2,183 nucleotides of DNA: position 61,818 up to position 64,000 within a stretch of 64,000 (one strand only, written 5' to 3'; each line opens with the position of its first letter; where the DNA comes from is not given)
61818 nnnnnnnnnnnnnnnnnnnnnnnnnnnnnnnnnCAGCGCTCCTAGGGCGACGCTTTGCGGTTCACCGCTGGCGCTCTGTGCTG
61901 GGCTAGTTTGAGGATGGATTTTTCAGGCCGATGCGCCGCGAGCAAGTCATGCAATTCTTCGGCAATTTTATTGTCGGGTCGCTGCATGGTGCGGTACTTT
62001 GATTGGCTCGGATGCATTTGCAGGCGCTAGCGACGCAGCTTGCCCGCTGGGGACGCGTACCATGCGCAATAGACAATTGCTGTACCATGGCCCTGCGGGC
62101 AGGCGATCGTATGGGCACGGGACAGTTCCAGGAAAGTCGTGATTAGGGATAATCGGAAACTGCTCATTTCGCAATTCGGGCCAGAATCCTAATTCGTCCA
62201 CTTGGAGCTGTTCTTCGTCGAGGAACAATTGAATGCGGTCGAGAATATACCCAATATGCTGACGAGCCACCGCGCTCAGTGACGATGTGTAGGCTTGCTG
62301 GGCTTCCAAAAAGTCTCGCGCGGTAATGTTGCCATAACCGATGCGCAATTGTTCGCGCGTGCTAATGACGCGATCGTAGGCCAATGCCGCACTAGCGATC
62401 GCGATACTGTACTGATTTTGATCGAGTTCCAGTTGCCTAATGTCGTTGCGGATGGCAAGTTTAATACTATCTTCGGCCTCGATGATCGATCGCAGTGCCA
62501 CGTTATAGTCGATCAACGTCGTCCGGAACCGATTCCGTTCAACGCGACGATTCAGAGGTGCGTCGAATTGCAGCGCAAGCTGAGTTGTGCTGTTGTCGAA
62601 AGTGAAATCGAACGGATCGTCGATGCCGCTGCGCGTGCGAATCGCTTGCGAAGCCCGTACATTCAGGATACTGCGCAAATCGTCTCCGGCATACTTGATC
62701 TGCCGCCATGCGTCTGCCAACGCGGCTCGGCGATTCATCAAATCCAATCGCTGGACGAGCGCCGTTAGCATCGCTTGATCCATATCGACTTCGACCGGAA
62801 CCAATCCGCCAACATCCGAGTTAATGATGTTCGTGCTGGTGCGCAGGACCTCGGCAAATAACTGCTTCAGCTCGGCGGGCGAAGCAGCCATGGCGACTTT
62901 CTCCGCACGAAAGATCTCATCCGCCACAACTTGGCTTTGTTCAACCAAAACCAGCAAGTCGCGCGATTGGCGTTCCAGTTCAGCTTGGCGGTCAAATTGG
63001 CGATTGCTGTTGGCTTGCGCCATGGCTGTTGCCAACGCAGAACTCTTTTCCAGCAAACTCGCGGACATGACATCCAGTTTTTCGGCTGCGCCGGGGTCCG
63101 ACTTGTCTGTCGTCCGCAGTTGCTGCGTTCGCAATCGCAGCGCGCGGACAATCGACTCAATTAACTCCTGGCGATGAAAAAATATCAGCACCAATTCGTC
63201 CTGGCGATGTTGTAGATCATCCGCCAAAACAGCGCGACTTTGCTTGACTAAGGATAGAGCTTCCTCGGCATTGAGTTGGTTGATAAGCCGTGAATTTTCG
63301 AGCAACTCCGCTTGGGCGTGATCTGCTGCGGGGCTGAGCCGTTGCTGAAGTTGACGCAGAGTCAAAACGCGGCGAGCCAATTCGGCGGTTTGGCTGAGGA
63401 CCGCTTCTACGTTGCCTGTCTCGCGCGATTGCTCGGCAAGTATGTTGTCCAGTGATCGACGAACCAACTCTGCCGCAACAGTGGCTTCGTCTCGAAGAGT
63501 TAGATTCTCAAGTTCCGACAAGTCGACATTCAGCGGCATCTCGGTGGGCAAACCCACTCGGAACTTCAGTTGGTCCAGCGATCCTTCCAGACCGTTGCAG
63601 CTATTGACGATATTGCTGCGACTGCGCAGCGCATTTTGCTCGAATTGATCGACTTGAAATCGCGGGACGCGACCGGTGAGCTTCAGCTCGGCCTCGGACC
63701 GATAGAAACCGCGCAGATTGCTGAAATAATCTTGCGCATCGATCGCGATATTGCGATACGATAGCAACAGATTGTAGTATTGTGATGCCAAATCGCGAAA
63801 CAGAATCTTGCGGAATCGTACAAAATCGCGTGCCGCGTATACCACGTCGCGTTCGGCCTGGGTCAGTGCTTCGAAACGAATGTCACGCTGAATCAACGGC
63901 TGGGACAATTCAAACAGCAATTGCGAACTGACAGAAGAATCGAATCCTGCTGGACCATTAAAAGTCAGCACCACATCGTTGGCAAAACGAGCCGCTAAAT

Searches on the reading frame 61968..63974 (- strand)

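Call 9: search_protein_families(library=ncbifam, proteins=[window:61968-63974:-], max_evalue=0.001)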
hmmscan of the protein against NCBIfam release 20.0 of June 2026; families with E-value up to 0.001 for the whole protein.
window:61968-63974:- (668 aa): 0 families

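Call 86: search_protein_families(library=pfam, proteins=[window:61968-63974:-], max_evalue=0.00001)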
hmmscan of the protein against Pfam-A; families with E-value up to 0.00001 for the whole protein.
window:61968-63974:- (668 aa): 1 family
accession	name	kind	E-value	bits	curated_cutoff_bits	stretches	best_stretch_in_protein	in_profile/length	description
PF02321.23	OEP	-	4.2e-07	30.4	22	0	16-138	61-184/187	Outer membrane efflux protein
